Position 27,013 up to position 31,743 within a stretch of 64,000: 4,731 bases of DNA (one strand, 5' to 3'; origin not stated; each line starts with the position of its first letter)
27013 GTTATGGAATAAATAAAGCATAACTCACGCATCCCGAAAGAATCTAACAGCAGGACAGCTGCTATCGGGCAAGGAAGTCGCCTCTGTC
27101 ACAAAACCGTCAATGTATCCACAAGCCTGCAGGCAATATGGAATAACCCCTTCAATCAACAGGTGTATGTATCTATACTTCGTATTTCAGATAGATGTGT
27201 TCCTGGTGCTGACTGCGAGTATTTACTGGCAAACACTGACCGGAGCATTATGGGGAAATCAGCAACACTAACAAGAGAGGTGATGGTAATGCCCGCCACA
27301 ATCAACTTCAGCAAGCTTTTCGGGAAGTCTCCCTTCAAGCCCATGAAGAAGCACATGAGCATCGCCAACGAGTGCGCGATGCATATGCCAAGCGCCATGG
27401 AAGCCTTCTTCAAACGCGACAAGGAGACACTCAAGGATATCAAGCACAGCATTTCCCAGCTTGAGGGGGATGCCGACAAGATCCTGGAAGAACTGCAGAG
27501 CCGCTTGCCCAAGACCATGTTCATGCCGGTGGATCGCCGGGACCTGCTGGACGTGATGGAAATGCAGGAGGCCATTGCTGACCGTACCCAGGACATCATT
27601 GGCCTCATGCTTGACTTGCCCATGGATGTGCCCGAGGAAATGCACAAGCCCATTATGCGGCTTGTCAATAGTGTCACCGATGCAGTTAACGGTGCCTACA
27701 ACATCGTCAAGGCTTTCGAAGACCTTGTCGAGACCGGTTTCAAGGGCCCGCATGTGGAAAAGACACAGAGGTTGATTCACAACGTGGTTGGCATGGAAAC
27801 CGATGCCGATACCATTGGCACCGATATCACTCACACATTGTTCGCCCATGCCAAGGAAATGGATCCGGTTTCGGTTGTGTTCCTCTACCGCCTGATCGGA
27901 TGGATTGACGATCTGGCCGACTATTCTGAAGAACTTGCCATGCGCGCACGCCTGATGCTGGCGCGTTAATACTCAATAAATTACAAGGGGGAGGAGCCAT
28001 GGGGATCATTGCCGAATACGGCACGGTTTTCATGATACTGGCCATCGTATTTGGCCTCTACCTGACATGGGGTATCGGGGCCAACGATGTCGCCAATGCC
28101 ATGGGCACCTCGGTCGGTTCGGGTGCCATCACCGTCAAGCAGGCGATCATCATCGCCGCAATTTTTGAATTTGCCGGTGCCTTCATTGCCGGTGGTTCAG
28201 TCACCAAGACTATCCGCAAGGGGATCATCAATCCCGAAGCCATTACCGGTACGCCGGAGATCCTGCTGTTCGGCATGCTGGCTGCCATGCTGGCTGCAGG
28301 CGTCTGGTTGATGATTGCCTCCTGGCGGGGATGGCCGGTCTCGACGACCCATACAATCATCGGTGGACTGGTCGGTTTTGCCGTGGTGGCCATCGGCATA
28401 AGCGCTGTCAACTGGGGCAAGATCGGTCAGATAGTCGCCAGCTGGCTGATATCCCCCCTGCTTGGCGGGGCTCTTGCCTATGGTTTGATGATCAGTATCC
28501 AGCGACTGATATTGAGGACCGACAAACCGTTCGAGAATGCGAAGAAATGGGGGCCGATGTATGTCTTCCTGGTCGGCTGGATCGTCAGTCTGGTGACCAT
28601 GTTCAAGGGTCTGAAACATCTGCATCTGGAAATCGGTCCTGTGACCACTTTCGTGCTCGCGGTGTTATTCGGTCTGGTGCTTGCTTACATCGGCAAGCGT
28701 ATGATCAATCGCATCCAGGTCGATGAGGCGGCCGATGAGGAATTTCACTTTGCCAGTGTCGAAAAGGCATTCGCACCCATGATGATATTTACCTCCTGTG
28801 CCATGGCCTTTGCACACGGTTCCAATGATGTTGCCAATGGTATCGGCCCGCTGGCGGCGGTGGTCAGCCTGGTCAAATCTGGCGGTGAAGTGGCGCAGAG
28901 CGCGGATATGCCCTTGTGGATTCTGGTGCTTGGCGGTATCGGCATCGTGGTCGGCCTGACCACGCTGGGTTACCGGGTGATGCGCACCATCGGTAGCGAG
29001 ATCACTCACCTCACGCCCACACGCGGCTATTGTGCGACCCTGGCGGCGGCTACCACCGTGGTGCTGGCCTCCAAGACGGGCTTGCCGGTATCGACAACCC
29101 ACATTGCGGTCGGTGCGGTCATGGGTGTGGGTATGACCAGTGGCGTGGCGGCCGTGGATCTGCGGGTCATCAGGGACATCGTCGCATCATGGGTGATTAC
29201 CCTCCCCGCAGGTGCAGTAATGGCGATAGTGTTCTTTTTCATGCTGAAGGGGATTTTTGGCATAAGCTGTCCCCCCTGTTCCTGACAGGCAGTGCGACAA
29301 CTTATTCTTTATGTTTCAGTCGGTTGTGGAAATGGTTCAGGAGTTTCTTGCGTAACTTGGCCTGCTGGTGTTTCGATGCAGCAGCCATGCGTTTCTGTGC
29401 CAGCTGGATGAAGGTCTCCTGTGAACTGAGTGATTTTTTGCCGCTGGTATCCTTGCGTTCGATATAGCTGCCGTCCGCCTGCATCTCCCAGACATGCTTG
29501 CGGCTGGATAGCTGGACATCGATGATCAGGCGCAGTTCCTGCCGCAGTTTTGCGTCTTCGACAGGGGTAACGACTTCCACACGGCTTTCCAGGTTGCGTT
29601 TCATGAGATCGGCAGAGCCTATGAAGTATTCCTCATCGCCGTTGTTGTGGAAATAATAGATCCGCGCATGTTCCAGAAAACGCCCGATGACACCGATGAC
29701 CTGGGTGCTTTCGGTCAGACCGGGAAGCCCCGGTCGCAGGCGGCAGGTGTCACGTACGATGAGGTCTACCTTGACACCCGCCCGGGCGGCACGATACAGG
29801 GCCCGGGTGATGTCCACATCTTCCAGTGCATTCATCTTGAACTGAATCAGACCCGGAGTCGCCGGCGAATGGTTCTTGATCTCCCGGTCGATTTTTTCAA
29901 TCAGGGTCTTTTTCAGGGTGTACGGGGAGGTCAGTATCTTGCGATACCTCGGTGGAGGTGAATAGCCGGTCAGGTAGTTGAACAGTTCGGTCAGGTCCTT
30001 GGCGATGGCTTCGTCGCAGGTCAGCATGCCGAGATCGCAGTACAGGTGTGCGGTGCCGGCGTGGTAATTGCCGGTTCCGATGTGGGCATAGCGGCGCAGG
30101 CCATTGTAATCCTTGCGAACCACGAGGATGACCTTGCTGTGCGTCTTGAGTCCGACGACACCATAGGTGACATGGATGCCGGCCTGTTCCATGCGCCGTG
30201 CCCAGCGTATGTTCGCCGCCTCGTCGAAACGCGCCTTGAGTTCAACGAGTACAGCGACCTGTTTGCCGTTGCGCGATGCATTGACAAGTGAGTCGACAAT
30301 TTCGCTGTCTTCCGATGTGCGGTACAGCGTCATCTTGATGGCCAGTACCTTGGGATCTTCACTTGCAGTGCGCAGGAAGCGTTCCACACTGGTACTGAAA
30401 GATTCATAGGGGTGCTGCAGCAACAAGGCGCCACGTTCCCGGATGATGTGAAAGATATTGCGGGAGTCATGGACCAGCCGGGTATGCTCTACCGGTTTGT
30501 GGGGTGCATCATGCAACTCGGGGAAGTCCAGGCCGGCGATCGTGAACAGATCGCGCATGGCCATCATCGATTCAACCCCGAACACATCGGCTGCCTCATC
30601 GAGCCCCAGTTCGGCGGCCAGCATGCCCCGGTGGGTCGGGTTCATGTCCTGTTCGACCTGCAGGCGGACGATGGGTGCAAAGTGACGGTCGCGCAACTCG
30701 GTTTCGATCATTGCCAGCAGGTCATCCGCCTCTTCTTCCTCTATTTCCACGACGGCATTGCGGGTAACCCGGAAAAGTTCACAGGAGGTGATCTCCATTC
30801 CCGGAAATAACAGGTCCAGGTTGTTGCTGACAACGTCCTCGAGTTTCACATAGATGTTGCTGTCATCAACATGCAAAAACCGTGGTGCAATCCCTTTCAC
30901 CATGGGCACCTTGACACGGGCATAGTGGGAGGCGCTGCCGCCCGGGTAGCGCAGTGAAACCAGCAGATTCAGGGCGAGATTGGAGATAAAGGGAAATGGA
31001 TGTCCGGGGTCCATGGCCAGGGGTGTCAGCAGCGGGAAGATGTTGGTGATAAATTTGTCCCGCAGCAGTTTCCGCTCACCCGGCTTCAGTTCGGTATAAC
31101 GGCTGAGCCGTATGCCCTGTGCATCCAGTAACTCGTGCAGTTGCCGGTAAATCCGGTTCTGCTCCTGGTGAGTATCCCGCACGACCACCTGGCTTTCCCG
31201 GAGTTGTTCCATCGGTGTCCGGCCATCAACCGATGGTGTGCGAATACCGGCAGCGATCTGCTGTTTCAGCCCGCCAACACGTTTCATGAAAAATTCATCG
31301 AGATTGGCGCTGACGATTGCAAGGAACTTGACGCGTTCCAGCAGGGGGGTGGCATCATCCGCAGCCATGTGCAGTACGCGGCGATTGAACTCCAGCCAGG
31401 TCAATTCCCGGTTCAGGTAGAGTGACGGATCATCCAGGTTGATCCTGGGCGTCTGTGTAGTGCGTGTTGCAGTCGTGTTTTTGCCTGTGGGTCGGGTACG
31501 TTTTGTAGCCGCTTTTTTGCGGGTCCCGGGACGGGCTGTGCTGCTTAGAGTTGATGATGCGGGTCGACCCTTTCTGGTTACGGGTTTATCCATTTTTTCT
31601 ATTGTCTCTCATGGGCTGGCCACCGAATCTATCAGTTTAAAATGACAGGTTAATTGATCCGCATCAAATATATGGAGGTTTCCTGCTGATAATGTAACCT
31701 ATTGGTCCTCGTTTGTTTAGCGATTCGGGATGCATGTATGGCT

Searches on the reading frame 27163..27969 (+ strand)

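Call 44: search_protein_families(library=pfam, proteins=[window:27163-27969:+], max_evalue=0.00001)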
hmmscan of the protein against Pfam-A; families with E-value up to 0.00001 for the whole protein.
window:27163-27969:+ (268 aa): 1 family
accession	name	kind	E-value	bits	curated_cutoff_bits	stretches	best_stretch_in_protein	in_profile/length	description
PF01865.21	PhoU_div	-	7.6e-38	130.5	24.4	1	51-267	3-213/214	Protein of unknown function DUF47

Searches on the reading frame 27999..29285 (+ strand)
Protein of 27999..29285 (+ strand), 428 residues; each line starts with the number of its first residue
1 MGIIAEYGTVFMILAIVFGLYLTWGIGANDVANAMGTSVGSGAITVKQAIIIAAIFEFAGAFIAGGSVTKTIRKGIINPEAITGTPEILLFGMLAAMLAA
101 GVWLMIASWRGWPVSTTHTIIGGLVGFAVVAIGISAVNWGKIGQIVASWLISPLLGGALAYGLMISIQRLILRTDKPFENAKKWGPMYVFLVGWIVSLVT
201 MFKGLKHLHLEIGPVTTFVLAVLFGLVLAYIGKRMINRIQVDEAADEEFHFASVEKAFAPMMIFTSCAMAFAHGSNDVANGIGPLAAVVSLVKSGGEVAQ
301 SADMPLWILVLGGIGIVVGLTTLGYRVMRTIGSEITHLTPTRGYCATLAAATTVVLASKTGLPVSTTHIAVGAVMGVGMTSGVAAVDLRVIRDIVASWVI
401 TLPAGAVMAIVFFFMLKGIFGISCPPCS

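Call 44: search_protein_families(library=pfam, proteins=[window:27999-29285:+], max_evalue=0.00001)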
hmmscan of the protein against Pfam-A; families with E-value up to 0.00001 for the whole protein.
window:27999-29285:+ (428 aa): 1 family
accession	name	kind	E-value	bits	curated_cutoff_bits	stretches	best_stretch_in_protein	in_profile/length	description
PF01384.25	PHO4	-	4.8e-123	411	33.7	1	26-409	1-350/350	Phosphate transporter family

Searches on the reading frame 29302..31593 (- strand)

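Call 43: search_protein_families(library=pfam, proteins=[window:29302-31593:-], max_evalue=0.00001)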
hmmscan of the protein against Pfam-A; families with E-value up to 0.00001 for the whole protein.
window:29302-31593:- (763 aa): 5 families
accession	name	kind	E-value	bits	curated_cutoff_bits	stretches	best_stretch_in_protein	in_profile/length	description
PF17941.7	PP_kinase_C_1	-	1e-72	243.6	25.7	1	379-545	1-165/167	Polyphosphate kinase C-terminal domain 1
PF13090.12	PP_kinase_C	-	7.3e-62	208.3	25.8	1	554-725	2-172/172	Polyphosphate kinase C-terminal domain 2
PF02503.22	PP_kinase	-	9.8e-54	182.3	31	1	173-352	2-183/183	Polyphosphate kinase middle domain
PF13089.11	PP_kinase_N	-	3e-36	124.4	23.8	1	59-163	1-106/107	Polyphosphate kinase N-terminal domain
PF13091.12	PLDc_2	-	6.6e-16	58.8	27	1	419-541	12-131/132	PLD-like domain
